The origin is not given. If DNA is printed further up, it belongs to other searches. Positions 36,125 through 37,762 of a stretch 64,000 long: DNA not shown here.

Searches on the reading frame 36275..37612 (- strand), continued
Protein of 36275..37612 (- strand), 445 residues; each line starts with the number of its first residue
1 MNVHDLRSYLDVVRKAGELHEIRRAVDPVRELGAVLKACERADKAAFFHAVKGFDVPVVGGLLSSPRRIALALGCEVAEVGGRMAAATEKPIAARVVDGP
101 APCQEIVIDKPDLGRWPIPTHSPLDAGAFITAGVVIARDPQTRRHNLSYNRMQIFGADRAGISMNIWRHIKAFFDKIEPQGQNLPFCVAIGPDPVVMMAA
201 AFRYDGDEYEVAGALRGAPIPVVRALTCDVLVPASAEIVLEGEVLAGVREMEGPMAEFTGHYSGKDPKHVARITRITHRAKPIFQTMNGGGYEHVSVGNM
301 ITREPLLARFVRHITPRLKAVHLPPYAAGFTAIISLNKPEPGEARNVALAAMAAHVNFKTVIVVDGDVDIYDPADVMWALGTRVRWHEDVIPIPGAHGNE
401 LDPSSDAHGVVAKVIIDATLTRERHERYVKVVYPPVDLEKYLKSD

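Call 48: search_solved_structures(query=window:36275-37612:-, max_evalue=1e-80, show_alignments=1)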
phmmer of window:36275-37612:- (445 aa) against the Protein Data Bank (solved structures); distinct sequences matched with E-value up to 1e-80: 2.
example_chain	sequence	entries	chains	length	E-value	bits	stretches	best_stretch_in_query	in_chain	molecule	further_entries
6h6v_A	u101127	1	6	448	8e-88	298.7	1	4-438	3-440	3-polyprenyl-4-hydroxybenzoate decarboxylase and related decarboxylases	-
6h6x_B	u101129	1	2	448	1.6e-85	291.1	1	4-438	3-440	3-polyprenyl-4-hydroxybenzoate decarboxylase and related decarboxylases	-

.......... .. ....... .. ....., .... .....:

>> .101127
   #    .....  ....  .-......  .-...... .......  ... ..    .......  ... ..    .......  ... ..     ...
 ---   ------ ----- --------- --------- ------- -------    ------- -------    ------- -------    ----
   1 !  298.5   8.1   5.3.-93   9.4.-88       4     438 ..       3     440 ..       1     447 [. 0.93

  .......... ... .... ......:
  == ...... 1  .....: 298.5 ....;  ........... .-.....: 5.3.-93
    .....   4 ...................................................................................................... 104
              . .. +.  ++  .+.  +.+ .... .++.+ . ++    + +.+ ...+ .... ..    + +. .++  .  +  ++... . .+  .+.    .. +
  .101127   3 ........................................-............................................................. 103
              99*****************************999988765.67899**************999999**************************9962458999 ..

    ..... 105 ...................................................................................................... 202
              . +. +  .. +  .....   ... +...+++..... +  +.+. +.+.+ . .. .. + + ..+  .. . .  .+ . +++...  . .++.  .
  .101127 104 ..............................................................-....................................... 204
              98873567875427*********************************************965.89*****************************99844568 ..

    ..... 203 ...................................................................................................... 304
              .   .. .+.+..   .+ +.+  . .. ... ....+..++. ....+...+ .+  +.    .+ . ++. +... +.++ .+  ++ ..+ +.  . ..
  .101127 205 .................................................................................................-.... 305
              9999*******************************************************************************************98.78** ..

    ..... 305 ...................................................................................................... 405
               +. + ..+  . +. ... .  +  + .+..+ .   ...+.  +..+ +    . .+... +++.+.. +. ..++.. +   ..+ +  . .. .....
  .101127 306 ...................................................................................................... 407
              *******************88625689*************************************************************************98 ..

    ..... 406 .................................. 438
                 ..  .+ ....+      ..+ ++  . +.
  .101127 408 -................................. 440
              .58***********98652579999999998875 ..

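Call 59: search_protein_families(library=pfam, proteins=[L042:3195-4259:+, L042:4705-6789:+, L042:7308-7979:+, L042:7976-9328:+, L042:9361-10005:+, L042:11373-11993:+, L042:11957-12664:+, L042:12016-13374:-, L042:13874-14350:+, L042:16835-17698:-], max_evalue=0.0001)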
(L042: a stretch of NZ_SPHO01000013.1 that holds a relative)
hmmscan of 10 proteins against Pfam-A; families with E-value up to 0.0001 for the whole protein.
L042:3195-4259:+ (354 aa): 1 family
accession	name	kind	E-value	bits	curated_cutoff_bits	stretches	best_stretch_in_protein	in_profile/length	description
PF02378.23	PTS_EIIC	-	2e-15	57.1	30.7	1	18-276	6-319/319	Phosphotransferase system, EIIC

L042:4705-6789:+ (694 aa): 11 families
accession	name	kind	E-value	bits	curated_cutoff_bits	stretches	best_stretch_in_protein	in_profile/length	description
PF00359.27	PTS_EIIA_2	-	2e-21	76.9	27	1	550-686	2-141/144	Phosphoenolpyruvate-dependent sugar phosphotransferase system, EIIA 2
PF08279.18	HTH_11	-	3.2e-11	43.4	25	1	107-143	5-42/55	HTH domain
PF00874.25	PRD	-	9.3e-11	42.3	23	1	318-403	3-88/90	PRD domain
PF05043.19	Mga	-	1.1e-08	36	21.1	0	97-162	11-75/87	Mga helix-turn-helix domain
PF08220.18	HTH_DeoR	-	2.8e-07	30.6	21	0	23-58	3-38/57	DeoR-like helix-turn-helix domain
PF13412.12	HTH_24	-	7.6e-07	29.1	21.9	0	23-53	6-36/48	Winged helix-turn-helix DNA-binding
PF19187.6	HTH_PafC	-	2.7e-06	27.6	32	1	21-58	5-42/115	PafC helix-turn-helix domain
PF09182.16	PuR_N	-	4.7e-06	26.9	24.6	0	101-150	4-54/70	Bacterial purine repressor, N-terminal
PF13518.12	HTH_28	-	9e-06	26.1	25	0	23-53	3-31/52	Helix-turn-helix domain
PF13404.12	HTH_AsnC-type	-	2.1e-05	24.7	27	0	24-52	7-35/42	AsnC-type helix-turn-helix domain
PF13384.12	HTH_23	-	8.6e-05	22.7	24.6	0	107-134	8-35/50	Homeodomain-like domain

L042:7308-7979:+ (223 aa): 1 family
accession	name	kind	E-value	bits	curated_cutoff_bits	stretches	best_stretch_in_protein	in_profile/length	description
PF19700.5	DUF6198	-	1.7e-15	57.8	27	1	9-206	2-198/217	Family of unknown function (DUF6198)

L042:7976-9328:+ (450 aa): 2 families
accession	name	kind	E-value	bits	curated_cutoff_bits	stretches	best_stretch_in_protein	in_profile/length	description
PF01979.26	Amidohydro_1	-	3.8e-59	201.1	25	1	59-416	1-345/345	Amidohydrolase family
PF07969.17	Amidohydro_3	-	9.4e-20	72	29.7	1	105-416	157-471/472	Amidohydrolase family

L042:9361-10005:+ (214 aa): 1 family
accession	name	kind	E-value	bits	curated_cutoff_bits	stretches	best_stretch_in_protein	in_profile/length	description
PF03358.20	FMN_red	-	4e-25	88.6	24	1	3-151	2-142/152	NADPH-dependent FMN reductase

L042:11373-11993:+ (206 aa): 1 family
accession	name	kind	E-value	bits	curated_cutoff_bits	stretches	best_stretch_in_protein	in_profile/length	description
PF02441.25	Flavoprotein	-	4.4e-44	150.4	22.7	1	3-187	2-161/162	Flavoprotein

L042:11957-12664:+ (235 aa): 0 families

L042:12016-13374:- (452 aa): 1 family
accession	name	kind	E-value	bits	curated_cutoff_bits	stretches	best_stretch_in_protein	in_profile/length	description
PF00860.26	Xan_ur_permease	-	7.6e-85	285.4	27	1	23-399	2-386/389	Permease family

L042:13874-14350:+ (158 aa): 3 families
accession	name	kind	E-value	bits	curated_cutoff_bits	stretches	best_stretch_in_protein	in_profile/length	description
PF01799.25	Fer2_2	-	1.5e-35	121.6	30.3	1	74-147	1-75/75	[2Fe-2S] binding domain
PF00111.32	Fer2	-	2.8e-07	30.8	21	1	7-60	2-55/77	2Fe-2S iron-sulfur cluster binding domain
PF13085.11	Fer2_3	-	2.9e-05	24.5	27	1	12-88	20-90/107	2Fe-2S iron-sulfur cluster binding domain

L042:16835-17698:- (287 aa): 2 families
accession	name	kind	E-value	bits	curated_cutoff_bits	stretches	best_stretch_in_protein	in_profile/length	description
PF03466.25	LysR_substrate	-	1.2e-10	41.6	28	1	106-279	38-207/209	LysR substrate binding domain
PF00126.33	HTH_1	-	2.5e-09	37.4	26.6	1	11-49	21-59/60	Bacterial regulatory helix-turn-helix protein, lysR family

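Call 65: search_protein_families(library=pfam, proteins=[L016:4188-5534:+, L016:5489-7687:+, L016:7687-8646:+, L016:8707-9861:+, L016:11369-12370:+, L016:12390-13286:-, L016:13305-14534:-, L033:8042-9934:+, L033:11391-12194:+, L033:12235-13368:+], max_evalue=0.0001)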
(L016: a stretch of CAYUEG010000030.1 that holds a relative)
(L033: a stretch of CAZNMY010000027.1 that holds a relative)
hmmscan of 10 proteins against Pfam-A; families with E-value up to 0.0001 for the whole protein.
L016:4188-5534:+ (449 aa): 2 families
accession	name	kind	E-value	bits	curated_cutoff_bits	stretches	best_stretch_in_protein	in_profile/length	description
PF03972.19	MmgE_PrpD_N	-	6.6e-59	199.5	32.1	1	5-242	1-239/244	MmgE/PrpD N-terminal domain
PF19305.4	MmgE_PrpD_C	-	3.7e-45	154.3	32.1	1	268-435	1-171/173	MmgE/PrpD C-terminal domain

L016:5489-7687:+ (733 aa): 3 families
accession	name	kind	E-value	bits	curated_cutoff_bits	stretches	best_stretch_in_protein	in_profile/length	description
PF13549.11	ATP-grasp_5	-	1.6e-51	175.3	27.6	1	520-726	10-219/221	ATP-grasp domain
PF13607.11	Succ_CoA_lig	-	4.9e-44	149.9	27.4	1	199-336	2-138/138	Succinyl-CoA ligase like flavodoxin domain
PF13380.12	CoA_binding_2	-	2.3e-17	63.9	22.8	1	44-177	1-114/116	CoA binding domain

L016:7687-8646:+ (320 aa): 1 family
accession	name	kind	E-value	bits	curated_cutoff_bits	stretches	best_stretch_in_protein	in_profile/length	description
PF03401.19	TctC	-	1.4e-77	261.4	27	1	44-316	1-273/274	Tripartite tricarboxylate transporter family receptor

L016:8707-9861:+ (385 aa): 4 families
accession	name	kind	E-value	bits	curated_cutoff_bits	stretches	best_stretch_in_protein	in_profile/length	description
PF00441.29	Acyl-CoA_dh_1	-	4.5e-40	137.7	22.4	1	228-375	2-149/150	Acyl-CoA dehydrogenase, C-terminal domain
PF02771.21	Acyl-CoA_dh_N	-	2.3e-23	83.1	22.9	1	6-118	1-113/113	Acyl-CoA dehydrogenase, N-terminal domain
PF02770.24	Acyl-CoA_dh_M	-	3.3e-15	56.5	33.3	1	123-216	2-97/97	Acyl-CoA dehydrogenase, middle domain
PF08028.16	Acyl-CoA_dh_2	-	2.1e-08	35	22.7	1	253-350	12-119/134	Acyl-CoA dehydrogenase, C-terminal domain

L016:11369-12370:+ (334 aa): 1 family
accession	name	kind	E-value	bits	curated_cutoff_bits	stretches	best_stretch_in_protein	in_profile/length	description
PF03401.19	TctC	-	4e-71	240.2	27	1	58-330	2-273/274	Tripartite tricarboxylate transporter family receptor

L016:12390-13286:- (299 aa): 1 family
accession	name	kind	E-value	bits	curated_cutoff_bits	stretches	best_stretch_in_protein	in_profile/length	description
PF08450.18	SGL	-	2.5e-47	162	26.3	1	29-286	1-245/246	SMP-30/Gluconolactonase/LRE-like region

L016:13305-14534:- (410 aa): 2 families
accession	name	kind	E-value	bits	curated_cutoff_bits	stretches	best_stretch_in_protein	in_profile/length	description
PF08028.16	Acyl-CoA_dh_2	-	3.5e-24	86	22.7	1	256-387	2-133/134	Acyl-CoA dehydrogenase, C-terminal domain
PF02771.21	Acyl-CoA_dh_N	-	2e-09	38.2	22.9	1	35-102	17-84/113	Acyl-CoA dehydrogenase, N-terminal domain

L033:8042-9934:+ (631 aa): 3 families
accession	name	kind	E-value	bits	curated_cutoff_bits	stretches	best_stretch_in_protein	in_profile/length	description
PF17768.7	RecJ_OB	-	1.3e-22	80.3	27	1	514-623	1-107/107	RecJ OB domain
PF01368.27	DHH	-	2.1e-21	77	28.1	1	120-256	1-104/125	DHH family, N-terminal domain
PF02272.25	DHHA1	-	2e-12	47.9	25.9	1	401-497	6-98/102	DHHA1 domain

L033:11391-12194:+ (268 aa): 2 families
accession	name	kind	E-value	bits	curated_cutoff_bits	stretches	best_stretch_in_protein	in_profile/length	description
PF05173.19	DapB_C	-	1.6e-44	151.3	27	1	130-266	1-121/121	Dihydrodipicolinate reductase, C-terminus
PF01113.26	DapB_N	-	4.7e-34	117.6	25.6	1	4-127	1-124/124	Dihydrodipicolinate reductase, N-terminus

L033:12235-13368:+ (378 aa): 1 family
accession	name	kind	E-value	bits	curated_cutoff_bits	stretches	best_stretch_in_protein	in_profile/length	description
PF21948.1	LplA-B_cat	-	1.2e-43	149.8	27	1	35-234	4-199/200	Lipoyl protein ligase A/B catalytic domain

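Call 66: search_protein_families(library=pfam, proteins=[L015:7202-8938:+, L015:8950-9885:-, L015:11408-12184:+, L015:12203-13207:+, L033:6986-7984:-, L033:5714-6982:-, L033:13368-14066:+, L027:3057-4268:+, L027:4303-5295:+, L027:5295-6002:+], max_evalue=0.0001)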
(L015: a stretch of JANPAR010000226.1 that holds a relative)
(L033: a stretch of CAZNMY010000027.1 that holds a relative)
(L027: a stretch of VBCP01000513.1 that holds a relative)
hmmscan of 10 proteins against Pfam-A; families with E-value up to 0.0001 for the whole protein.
L015:7202-8938:+ (579 aa): 3 families
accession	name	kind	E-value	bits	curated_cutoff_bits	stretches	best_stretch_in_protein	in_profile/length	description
PF02775.26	TPP_enzyme_C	-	5e-30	104.7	21.9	1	414-556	3-149/151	Thiamine pyrophosphate enzyme, C-terminal TPP binding domain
PF02776.23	TPP_enzyme_N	-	6.1e-23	81.3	26.8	1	8-109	2-104/119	Thiamine pyrophosphate enzyme, N-terminal TPP binding domain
PF00205.28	TPP_enzyme_M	-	7.8e-20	71.4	30.4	1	197-330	2-137/137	Thiamine pyrophosphate enzyme, central domain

L015:8950-9885:- (312 aa): 4 families
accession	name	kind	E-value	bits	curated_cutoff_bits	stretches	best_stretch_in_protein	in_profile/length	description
PF01370.27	Epimerase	-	2.6e-16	60.2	20.9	1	15-225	1-228/240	NAD dependent epimerase/dehydratase family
PF05368.20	NmrA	-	8e-10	39.2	27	1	13-85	3-78/298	NmrA-like family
PF13460.12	NAD_binding_10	-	5.1e-09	36.7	27.2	1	19-98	1-84/184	NAD(P)H-binding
PF16363.11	GDP_Man_Dehyd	-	1.4e-05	25.2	27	0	17-52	2-39/332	GDP-mannose 4,6 dehydratase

L015:11408-12184:+ (259 aa): 2 families
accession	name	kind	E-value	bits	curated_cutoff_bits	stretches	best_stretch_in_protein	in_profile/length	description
PF02525.22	Flavodoxin_2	-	1e-49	169.4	27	1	6-216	2-196/198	Flavodoxin-like fold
PF03358.20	FMN_red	-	1e-07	32.1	24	1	7-159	3-119/152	NADPH-dependent FMN reductase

L015:12203-13207:+ (335 aa): 1 family
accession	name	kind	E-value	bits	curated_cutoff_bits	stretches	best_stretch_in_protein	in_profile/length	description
PF03401.19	TctC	-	1.4e-71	241.7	27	1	59-330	2-272/274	Tripartite tricarboxylate transporter family receptor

L033:6986-7984:- (333 aa): 3 families
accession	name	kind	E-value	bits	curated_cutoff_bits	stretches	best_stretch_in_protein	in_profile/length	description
PF00106.31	adh_short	-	1.4e-33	116.5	26.6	1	48-238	1-182/195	short chain dehydrogenase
PF13561.12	adh_short_C2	-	7.7e-28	98.1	27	1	54-280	1-226/236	Enoyl-(Acyl carrier protein) reductase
PF08659.16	KR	-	2.9e-08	34.3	22.6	1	49-173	2-123/180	KR domain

L033:5714-6982:- (423 aa): 2 families
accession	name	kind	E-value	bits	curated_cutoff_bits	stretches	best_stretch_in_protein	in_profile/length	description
PF00107.32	ADH_zinc_N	-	3.5e-29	101.8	31.8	1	241-373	1-127/129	Zinc-binding dehydrogenase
PF08240.17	ADH_N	-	1.3e-25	90.1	23.5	1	71-200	1-103/104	Alcohol dehydrogenase GroES-like domain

L033:13368-14066:+ (233 aa): 0 families

L027:3057-4268:+ (404 aa): 2 families
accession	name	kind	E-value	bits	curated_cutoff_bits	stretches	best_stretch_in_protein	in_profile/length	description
PF07969.17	Amidohydro_3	-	6.7e-33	115.3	29.7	2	73-401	133-472/472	Amidohydrolase family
PF01979.26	Amidohydro_1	-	4.8e-19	69.2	25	1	50-400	1-345/345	Amidohydrolase family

L027:4303-5295:+ (331 aa): 1 family
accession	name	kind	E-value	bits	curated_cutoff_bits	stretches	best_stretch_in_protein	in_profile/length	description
PF09084.16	NMT1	-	1.8e-23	84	20.5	1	37-234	3-206/216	NMT1/THI5 like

L027:5295-6002:+ (236 aa): 1 family
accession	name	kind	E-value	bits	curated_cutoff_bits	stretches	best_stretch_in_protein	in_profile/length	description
PF00005.33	ABC_tran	-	3.5e-34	118.8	25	1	25-165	1-137/137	ABC transporter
